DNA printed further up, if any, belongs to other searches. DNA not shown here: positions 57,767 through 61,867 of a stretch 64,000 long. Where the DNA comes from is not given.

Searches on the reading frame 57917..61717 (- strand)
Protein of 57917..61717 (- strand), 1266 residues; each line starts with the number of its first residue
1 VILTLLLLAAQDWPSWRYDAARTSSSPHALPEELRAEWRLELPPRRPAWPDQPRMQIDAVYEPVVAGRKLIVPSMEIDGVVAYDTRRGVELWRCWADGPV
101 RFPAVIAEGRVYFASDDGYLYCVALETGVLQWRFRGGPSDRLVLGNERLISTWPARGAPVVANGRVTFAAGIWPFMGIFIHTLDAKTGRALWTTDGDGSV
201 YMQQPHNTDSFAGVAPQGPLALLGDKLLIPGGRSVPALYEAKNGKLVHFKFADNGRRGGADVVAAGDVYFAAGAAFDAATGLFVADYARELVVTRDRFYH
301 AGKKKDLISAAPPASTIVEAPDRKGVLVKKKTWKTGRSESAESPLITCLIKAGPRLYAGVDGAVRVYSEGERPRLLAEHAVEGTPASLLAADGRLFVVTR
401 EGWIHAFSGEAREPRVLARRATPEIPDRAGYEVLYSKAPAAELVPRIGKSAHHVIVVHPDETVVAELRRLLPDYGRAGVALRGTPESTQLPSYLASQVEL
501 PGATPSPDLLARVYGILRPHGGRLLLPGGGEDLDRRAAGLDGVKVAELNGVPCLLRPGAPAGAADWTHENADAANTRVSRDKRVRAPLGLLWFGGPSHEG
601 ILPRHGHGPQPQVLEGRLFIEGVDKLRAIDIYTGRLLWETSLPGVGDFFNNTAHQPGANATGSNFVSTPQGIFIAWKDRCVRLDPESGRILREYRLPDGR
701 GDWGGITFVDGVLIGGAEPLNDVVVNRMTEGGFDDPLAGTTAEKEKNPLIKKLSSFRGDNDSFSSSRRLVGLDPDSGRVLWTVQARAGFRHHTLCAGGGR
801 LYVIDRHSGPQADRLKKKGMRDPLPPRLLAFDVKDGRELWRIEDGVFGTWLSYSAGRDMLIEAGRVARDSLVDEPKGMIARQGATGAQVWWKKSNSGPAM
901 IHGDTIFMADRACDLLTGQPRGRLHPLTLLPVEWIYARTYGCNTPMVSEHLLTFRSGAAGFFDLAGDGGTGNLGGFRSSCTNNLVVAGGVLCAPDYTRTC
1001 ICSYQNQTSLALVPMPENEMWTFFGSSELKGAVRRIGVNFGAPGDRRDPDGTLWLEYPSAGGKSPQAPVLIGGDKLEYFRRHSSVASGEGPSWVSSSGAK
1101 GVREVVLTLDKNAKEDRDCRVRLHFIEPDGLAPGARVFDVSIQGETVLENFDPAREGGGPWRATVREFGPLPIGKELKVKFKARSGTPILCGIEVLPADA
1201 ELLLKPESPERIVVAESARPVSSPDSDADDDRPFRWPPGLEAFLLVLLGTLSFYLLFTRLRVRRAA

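Call 15: search_protein_families(library=pfam, proteins=[window:57917-61717:-], max_evalue=0.0001)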
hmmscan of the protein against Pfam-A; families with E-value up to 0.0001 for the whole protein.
window:57917-61717:- (1266 aa): 4 families
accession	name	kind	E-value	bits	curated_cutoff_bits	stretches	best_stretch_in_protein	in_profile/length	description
PF13360.13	PQQ_2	-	3.4e-25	89.5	27.6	2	57-140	25-105/233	Outer membrane protein assembly factor BamB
PF01011.28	PQQ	-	1.8e-07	30.7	26.7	0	118-195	497-575/595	Glucose/ethanol/alcohol dehydrogenase, beta-propeller domain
PF11721.14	Malectin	-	1.6e-06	28.7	23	1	1114-1170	72-127/163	Malectin domain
PF13570.13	Beta-prop_ACSF4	-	2.3e-06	27.7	133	0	80-135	73-130/329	Beta-alanine-activating enzyme, beta-propeller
